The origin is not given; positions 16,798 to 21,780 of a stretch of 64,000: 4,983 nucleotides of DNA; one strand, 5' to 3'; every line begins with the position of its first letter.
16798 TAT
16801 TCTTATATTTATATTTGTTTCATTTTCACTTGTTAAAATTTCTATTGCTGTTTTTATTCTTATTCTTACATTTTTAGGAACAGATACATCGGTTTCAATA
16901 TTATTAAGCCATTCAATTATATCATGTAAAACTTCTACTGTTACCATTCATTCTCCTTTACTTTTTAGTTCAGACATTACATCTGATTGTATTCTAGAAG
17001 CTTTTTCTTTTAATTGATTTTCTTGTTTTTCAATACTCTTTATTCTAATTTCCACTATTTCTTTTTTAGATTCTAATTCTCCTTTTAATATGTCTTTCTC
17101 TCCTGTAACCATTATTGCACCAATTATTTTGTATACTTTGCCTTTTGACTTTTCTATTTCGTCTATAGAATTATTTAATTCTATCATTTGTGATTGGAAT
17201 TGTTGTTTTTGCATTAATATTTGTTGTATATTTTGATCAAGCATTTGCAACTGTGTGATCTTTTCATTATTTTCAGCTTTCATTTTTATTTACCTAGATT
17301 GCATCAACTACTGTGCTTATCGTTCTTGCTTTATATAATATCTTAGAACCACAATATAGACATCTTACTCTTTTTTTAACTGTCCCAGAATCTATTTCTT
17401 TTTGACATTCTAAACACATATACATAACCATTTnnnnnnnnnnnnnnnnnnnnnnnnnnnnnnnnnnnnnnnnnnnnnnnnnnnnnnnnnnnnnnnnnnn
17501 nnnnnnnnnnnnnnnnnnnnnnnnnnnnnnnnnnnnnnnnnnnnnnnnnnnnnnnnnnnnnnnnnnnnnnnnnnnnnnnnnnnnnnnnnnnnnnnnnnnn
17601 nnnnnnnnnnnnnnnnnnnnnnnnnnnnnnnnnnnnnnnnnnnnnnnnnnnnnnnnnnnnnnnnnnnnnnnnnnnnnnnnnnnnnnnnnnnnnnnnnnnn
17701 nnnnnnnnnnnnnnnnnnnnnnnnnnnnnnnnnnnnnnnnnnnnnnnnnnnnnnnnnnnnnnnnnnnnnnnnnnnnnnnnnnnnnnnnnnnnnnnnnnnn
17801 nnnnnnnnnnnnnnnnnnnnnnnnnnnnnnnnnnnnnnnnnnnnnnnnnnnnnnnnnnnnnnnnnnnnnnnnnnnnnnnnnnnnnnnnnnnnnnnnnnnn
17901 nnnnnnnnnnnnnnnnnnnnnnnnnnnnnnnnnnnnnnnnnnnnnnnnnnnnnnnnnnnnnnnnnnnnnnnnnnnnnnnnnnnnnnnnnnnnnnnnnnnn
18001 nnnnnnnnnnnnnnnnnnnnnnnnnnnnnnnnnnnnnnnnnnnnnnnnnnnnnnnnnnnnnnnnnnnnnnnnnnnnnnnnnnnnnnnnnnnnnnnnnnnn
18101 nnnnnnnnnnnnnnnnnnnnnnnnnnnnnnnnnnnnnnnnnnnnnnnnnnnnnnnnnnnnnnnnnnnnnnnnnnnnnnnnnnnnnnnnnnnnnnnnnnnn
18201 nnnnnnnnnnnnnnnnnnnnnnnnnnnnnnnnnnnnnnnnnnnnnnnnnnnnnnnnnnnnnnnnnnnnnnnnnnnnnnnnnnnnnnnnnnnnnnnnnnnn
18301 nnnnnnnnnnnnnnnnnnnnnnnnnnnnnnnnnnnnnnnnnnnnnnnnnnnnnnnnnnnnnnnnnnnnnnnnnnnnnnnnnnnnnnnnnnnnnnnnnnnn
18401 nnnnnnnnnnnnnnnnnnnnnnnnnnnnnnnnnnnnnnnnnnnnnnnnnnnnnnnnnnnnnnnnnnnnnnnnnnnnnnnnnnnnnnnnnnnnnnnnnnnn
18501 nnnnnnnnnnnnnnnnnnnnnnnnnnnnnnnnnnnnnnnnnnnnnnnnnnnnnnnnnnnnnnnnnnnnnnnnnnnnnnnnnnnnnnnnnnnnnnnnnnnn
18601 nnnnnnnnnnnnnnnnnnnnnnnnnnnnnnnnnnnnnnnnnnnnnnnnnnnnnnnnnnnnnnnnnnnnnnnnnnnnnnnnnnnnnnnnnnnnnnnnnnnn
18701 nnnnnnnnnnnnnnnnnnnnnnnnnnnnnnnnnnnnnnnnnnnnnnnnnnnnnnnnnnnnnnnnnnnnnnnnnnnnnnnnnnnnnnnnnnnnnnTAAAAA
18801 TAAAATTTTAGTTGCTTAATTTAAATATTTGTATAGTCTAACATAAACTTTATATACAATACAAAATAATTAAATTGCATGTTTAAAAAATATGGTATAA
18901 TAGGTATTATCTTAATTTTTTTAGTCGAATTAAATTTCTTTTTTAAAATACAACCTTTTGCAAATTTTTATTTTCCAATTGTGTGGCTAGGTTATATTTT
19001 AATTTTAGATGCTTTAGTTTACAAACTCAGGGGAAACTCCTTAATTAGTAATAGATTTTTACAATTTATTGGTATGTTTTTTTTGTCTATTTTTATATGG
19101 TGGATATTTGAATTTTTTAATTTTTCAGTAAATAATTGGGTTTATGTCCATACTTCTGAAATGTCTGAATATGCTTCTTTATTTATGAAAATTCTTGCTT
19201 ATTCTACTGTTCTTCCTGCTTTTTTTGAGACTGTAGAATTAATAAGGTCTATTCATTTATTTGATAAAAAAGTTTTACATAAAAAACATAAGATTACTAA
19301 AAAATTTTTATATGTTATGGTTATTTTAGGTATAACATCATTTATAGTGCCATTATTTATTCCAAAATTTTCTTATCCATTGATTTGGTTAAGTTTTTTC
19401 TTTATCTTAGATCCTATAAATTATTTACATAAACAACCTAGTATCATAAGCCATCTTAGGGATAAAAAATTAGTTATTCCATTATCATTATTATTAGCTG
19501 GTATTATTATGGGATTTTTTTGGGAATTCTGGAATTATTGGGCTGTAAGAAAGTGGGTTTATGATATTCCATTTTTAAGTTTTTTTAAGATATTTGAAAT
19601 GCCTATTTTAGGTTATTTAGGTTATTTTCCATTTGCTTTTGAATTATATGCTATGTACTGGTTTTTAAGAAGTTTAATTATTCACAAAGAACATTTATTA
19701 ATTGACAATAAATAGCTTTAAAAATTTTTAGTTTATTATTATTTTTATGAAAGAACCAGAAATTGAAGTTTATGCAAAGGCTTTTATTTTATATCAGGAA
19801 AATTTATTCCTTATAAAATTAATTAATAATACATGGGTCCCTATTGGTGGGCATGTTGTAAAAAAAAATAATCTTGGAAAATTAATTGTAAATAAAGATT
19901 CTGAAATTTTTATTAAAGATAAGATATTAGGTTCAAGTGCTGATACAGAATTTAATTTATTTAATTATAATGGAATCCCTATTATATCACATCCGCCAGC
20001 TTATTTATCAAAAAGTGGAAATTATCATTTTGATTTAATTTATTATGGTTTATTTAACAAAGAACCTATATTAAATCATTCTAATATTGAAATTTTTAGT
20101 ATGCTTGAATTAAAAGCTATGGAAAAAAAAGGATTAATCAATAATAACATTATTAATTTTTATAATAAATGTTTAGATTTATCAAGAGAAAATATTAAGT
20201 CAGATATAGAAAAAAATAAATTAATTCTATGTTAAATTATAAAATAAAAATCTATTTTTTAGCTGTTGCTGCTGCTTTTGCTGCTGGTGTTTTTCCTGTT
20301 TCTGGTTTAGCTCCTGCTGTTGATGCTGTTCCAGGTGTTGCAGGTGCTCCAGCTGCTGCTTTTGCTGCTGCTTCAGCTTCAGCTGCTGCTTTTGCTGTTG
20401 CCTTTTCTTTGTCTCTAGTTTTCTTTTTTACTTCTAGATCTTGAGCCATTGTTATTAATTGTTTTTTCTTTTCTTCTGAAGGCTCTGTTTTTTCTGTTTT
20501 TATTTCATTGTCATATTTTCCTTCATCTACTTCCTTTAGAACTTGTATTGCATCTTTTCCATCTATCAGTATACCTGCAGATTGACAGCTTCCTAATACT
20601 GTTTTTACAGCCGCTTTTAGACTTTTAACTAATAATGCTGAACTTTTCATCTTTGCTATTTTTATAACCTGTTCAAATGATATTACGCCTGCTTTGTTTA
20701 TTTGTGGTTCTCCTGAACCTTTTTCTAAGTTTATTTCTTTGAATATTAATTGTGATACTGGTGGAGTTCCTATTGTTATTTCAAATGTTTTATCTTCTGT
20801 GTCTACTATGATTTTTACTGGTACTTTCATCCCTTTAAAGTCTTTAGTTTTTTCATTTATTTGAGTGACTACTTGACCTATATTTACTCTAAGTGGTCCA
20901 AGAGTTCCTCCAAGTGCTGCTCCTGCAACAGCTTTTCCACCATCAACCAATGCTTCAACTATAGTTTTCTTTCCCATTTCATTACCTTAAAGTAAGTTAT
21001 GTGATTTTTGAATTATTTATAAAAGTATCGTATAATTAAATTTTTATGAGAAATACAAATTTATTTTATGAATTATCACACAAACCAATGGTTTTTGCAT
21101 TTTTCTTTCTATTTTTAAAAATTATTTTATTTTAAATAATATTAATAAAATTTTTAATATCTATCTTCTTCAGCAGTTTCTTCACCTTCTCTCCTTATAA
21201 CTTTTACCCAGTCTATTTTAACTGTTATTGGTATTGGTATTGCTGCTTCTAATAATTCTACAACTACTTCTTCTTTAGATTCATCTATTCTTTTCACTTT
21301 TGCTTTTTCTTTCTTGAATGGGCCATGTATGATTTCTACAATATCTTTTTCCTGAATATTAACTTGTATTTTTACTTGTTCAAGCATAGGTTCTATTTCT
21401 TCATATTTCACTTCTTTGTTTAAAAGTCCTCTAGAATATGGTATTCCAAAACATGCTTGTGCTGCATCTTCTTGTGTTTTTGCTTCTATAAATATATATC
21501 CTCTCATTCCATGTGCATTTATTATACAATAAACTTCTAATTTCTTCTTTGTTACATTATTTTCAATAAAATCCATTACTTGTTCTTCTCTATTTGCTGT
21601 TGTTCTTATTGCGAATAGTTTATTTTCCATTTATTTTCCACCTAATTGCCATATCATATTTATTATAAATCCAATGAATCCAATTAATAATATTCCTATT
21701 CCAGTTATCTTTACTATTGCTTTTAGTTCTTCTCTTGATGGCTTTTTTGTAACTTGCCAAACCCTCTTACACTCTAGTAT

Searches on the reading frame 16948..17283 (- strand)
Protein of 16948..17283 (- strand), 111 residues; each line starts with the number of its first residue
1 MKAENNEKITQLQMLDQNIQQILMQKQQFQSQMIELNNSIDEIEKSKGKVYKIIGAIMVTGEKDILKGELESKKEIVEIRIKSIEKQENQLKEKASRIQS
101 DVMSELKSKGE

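Call 57: search_protein_families(library=pfam, proteins=[window:16948-17283:-], max_evalue=1)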
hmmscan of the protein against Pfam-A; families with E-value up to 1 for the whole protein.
window:16948-17283:- (111 aa): 4 families
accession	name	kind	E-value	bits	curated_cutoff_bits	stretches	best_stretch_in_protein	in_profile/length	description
PF01920.25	Prefoldin_2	-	1.2e-12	48.1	27.6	1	7-107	2-104/106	Prefoldin subunit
PF14652.11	DUF4457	-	0.038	13.7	26.7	1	9-64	15-69/323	Domain of unknown function (DUF4457)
PF09133.15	SANTA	-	0.15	13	21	1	19-59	27-65/92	SANTA (SANT Associated)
PF25450.1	Rab11-FIP3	-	0.37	11.5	31.9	0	7-50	51-94/125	Rab11-FIP3-like domain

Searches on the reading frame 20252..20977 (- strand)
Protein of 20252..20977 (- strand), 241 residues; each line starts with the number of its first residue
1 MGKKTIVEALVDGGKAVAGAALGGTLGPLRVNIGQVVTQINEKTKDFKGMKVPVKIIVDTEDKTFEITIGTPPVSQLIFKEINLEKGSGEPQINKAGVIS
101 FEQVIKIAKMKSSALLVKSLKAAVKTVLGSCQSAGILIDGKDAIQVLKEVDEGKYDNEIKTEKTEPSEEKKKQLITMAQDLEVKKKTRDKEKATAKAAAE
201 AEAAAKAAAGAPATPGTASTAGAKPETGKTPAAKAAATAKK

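Call 45: search_protein_families(library=pfam, proteins=[window:20252-20977:-], max_evalue=0.01)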
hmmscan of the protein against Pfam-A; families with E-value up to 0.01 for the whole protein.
window:20252-20977:- (241 aa): 2 families
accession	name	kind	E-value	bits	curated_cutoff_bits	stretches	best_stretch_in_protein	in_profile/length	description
PF00298.24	Ribosomal_L11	-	2.1e-20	73.4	21.4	1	71-137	2-68/69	Ribosomal protein L11, RNA binding domain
PF03946.19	Ribosomal_L11_N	-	1.3e-19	70.1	32.9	1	8-65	2-58/58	Ribosomal protein L11, N-terminal domain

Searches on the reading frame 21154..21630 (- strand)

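Call 45: search_protein_families(library=pfam, proteins=[window:21154-21630:-], max_evalue=0.01)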
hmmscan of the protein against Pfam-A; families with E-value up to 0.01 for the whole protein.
window:21154-21630:- (158 aa): 3 families
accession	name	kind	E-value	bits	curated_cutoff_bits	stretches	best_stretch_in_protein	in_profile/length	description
PF03439.18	Spt5-NGN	-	7.8e-17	61.4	22.4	1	4-83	1-84/84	Early transcription elongation factor of RNA pol II, NGN section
PF00467.35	KOW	-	0.00049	20.3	22.3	1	95-125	2-32/32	KOW motif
PF23291.1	KOW4_SPT5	-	0.00064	20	27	1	90-115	7-32/55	Transcription elongation factor SPT5, fourth KOW domain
